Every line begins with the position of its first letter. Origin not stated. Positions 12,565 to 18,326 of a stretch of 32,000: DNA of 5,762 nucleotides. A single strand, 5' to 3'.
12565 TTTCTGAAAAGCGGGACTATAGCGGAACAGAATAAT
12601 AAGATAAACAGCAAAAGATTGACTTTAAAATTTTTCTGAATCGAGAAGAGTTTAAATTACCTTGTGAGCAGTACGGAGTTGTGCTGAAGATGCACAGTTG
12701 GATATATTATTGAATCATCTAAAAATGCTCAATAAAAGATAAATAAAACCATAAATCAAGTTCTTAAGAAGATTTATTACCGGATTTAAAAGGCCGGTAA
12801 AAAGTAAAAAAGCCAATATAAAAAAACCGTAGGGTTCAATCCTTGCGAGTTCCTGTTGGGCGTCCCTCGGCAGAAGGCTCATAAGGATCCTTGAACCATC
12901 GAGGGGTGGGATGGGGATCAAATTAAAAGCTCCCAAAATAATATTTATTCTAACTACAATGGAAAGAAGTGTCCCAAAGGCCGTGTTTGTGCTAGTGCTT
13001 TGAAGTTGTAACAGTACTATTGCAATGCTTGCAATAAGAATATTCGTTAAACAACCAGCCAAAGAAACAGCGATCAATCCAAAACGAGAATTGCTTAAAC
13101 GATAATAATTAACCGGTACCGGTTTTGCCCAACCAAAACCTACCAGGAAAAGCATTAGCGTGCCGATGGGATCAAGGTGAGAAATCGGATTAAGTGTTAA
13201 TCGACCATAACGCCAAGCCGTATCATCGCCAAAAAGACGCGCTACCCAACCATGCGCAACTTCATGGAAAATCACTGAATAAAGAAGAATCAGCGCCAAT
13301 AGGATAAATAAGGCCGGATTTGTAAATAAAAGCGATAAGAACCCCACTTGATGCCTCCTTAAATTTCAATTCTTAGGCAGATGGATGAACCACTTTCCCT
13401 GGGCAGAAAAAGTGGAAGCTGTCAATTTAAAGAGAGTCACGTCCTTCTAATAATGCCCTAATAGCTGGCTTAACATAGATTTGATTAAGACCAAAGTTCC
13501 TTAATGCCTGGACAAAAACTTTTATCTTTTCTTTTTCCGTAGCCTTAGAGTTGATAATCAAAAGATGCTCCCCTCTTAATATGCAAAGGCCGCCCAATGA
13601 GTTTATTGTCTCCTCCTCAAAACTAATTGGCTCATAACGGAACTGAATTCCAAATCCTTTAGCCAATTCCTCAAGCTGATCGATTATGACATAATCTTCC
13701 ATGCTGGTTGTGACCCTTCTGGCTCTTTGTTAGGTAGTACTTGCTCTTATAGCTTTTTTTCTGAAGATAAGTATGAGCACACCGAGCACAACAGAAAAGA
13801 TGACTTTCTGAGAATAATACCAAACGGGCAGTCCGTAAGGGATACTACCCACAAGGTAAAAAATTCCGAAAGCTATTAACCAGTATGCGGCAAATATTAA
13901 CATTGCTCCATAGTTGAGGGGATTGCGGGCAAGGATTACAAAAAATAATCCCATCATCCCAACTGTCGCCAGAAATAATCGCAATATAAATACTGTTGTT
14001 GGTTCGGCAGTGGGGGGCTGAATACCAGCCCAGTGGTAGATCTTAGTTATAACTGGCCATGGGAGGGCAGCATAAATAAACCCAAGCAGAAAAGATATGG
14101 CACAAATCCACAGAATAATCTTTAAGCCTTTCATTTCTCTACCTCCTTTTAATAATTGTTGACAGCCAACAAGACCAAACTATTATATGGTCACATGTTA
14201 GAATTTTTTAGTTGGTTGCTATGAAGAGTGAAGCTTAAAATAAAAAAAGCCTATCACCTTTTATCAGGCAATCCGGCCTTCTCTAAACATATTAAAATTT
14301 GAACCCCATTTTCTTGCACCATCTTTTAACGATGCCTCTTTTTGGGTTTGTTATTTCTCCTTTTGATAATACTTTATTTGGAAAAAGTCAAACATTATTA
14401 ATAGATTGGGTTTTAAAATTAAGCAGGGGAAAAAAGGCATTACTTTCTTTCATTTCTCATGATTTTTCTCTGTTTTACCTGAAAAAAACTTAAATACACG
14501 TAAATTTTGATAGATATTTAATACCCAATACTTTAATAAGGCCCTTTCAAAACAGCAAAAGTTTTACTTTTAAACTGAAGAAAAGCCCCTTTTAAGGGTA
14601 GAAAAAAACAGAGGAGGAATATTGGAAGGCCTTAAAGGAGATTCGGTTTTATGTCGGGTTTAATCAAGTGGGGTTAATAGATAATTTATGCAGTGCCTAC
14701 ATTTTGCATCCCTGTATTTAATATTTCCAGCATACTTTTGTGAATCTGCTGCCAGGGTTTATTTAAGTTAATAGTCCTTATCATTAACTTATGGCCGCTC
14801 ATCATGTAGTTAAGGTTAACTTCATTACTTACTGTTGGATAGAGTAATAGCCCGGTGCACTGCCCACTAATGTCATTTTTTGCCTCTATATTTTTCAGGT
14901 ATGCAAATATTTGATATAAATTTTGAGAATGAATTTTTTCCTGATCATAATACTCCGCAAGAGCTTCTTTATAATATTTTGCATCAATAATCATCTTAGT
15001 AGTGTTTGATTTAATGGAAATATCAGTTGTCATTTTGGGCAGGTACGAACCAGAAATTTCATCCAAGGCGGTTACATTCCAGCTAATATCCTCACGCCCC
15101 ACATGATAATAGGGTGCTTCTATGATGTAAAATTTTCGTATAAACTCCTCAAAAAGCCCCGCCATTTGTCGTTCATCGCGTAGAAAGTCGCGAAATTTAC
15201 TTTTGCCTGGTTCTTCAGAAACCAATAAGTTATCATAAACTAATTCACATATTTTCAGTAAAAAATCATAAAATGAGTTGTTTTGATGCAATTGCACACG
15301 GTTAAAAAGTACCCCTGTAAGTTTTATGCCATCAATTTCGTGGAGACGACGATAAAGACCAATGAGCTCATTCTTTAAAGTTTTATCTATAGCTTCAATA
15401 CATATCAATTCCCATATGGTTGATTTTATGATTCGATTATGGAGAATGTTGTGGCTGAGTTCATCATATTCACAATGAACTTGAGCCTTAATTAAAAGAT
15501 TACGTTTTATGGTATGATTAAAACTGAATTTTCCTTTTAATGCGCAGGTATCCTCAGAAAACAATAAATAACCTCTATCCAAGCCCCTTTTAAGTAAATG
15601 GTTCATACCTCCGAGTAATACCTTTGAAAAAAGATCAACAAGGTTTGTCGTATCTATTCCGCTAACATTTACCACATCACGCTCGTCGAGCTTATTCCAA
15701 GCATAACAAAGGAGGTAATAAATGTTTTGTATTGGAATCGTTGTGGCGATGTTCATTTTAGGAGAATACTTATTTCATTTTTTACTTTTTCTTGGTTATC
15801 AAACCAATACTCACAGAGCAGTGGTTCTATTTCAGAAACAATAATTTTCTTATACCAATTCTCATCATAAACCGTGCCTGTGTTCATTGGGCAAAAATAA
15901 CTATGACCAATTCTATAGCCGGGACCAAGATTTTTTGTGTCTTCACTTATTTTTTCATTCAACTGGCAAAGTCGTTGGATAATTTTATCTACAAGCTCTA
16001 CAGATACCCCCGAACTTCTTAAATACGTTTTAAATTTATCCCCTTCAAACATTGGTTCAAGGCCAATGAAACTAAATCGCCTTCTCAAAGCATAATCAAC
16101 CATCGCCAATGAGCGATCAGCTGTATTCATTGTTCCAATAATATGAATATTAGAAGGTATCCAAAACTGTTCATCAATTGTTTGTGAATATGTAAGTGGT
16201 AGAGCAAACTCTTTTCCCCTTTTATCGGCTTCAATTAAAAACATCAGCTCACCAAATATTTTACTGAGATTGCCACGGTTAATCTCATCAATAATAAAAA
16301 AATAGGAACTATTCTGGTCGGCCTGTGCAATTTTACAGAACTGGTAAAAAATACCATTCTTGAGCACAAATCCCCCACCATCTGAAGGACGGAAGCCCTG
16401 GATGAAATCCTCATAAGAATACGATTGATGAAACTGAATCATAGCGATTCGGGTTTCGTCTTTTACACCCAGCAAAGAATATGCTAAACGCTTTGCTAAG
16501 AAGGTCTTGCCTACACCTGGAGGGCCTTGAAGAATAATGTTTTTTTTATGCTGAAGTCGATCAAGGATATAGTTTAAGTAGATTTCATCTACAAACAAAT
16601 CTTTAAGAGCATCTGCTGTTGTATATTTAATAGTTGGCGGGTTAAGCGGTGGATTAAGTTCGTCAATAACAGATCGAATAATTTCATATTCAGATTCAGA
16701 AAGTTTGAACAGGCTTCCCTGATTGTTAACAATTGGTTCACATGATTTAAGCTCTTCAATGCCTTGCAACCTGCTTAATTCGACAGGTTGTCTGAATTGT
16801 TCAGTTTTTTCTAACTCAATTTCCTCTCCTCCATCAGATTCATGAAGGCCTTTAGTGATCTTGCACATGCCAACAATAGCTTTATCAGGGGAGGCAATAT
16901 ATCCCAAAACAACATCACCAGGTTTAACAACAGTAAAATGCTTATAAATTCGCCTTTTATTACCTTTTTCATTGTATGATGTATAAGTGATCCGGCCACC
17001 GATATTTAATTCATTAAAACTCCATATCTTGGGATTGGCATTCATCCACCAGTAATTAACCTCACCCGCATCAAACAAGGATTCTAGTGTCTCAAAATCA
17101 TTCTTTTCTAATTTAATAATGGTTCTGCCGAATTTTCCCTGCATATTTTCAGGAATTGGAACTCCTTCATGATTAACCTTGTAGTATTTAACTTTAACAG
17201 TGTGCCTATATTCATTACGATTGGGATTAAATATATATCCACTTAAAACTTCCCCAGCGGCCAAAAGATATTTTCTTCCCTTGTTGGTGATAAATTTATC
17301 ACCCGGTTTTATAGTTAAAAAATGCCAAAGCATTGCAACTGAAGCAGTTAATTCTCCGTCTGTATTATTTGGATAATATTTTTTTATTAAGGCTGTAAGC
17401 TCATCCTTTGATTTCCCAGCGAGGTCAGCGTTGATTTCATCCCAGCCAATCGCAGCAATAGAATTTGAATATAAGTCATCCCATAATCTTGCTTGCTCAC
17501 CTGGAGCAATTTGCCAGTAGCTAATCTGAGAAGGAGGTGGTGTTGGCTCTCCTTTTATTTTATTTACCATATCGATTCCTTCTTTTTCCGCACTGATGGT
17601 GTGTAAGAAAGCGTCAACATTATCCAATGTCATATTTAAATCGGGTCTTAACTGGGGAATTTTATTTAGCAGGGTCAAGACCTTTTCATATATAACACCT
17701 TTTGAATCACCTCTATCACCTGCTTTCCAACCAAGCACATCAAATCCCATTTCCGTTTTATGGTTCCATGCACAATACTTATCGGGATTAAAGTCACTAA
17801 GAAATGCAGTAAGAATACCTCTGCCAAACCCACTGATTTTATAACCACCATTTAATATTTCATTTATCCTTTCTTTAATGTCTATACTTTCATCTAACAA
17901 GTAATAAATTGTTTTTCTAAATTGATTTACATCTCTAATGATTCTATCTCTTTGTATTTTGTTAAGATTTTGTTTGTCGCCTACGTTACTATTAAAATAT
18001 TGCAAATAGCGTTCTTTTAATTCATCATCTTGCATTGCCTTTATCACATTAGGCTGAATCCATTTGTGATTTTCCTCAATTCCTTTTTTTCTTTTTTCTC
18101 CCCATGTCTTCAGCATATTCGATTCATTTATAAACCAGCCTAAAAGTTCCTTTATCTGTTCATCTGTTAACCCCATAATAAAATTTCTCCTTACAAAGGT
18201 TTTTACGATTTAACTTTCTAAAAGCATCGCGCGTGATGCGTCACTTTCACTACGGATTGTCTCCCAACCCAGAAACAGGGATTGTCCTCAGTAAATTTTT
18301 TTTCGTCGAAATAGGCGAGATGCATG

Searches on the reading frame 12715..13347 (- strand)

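Call 14: search_protein_families(library=pfam, proteins=[window:12715-13347:-], max_evalue=0.001)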
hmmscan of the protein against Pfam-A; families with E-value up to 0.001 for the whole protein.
window:12715-13347:- (210 aa): 1 family
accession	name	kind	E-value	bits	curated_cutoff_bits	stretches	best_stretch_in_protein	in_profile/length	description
PF02163.28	Peptidase_M50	-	6.8e-16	58.7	27.2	2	119-182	154-218/221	Peptidase family M50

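Call 18: search_protein_families(library=padloc, proteins=[window:12715-13347:-], max_evalue=0.00001)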
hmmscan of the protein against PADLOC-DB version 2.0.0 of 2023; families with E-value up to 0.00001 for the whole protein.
window:12715-13347:- (210 aa): 0 families

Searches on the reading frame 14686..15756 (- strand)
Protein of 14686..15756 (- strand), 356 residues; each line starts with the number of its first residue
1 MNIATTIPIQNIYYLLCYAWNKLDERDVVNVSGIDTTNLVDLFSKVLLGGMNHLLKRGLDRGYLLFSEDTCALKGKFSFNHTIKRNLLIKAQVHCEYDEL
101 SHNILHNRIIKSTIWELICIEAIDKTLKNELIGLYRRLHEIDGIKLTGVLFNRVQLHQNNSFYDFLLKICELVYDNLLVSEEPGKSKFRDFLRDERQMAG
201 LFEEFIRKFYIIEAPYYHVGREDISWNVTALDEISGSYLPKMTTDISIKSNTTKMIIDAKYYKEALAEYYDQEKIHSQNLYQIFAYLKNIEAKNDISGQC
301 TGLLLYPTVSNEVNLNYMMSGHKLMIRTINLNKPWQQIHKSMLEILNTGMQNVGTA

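Call 14: search_protein_families(library=pfam, proteins=[window:14686-15756:-], max_evalue=0.001)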
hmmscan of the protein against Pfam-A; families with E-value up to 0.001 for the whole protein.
window:14686-15756:- (356 aa): 1 family
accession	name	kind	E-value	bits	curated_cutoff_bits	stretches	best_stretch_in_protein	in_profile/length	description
PF10117.15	McrBC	-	6.2e-36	124.4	23.9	1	31-307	53-318/318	McrBC 5-methylcytosine restriction system component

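Call 18: search_protein_families(library=padloc, proteins=[window:14686-15756:-], max_evalue=0.00001)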
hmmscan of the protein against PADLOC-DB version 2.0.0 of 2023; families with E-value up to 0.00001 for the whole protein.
window:14686-15756:- (356 aa): 0 families

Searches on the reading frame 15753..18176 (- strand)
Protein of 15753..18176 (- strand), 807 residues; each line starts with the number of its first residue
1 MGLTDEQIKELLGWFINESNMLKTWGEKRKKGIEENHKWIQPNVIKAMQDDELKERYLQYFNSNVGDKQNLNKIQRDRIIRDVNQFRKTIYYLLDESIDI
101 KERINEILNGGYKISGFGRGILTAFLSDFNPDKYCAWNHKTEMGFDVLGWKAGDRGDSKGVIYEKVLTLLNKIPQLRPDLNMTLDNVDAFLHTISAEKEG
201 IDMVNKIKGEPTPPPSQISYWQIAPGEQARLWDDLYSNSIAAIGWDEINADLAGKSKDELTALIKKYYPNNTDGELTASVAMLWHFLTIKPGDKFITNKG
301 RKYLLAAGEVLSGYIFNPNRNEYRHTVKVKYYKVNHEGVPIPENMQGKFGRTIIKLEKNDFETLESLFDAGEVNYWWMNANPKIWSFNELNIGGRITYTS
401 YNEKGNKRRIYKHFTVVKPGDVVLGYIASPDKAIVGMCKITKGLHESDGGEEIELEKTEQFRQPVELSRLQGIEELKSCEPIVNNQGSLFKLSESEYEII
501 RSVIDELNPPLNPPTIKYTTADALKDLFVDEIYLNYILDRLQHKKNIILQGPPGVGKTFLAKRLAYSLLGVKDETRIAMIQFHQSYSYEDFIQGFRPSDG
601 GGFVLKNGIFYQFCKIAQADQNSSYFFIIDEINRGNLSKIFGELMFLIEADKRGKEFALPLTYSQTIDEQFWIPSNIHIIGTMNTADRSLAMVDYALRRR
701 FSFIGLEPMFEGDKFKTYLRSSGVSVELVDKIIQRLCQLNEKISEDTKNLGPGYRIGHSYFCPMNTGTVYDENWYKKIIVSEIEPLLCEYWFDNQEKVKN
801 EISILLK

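Call 14: search_protein_families(library=pfam, proteins=[window:15753-18176:-], max_evalue=0.001)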
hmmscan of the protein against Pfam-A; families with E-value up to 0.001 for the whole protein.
window:15753-18176:- (807 aa): 10 families
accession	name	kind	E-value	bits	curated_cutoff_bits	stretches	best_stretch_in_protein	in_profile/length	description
PF07728.20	AAA_5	-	2.4e-22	79.9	22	1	546-701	1-139/139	AAA domain (dynein-related subfamily)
PF01878.24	EVE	-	9.3e-07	29.4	23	1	374-501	1-143/145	EVE domain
PF20720.3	nSTAND3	-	1.9e-06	28.1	27.2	1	532-573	5-44/155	Novel STAND NTPase 3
PF01695.23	IstB_IS21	-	4.1e-05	23.6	24.1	1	538-567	86-115/238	IstB-like ATP binding protein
PF13173.12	AAA_14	-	4.3e-05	24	27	1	544-634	2-73/129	AAA domain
PF00004.35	AAA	-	0.00015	22.7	21.2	1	547-702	1-124/131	ATPase family associated with various cellular activities (AAA)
PF24389.1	ORC-CDC6-like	-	0.00015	21.1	27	1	510-569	2-57/571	ORC-CDC6-like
PF13401.12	AAA_22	-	0.00016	22.5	27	1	542-597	3-56/130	AAA domain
PF01078.27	Mg_chelatase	-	0.00075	19.4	20.3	0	545-578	23-56/207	Magnesium chelatase, subunit ChlI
PF12775.13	AAA_7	-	0.00084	19.4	25.8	0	529-588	17-75/181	P-loop containing dynein motor region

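Call 18: search_protein_families(library=padloc, proteins=[window:15753-18176:-], max_evalue=0.00001)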
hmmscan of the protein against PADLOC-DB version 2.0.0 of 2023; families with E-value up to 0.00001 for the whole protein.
window:15753-18176:- (807 aa): 7 families
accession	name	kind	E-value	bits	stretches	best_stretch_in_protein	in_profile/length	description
PDLC03547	REase_II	-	3.3e-17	60.3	1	537-715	257-452/585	Type II restriction enzyme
PDLC04819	PDC-S02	-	3e-12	44.4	1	219-333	4-121/334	-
PDLC04815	PDC-S02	-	6.2e-11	40.2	1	221-360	4-147/346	-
PDLC03448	REase_II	-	2.3e-10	37.2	0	623-705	625-720/857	Type II restriction enzyme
PDLC04806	PDC-S02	-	2e-06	25.3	1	234-333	17-122/324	-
PDLC03920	MkoA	-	2.4e-06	24.1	1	523-577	612-664/1112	-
PDLC04140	mad8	-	3.1e-06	24.9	1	539-595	22-70/314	mads_8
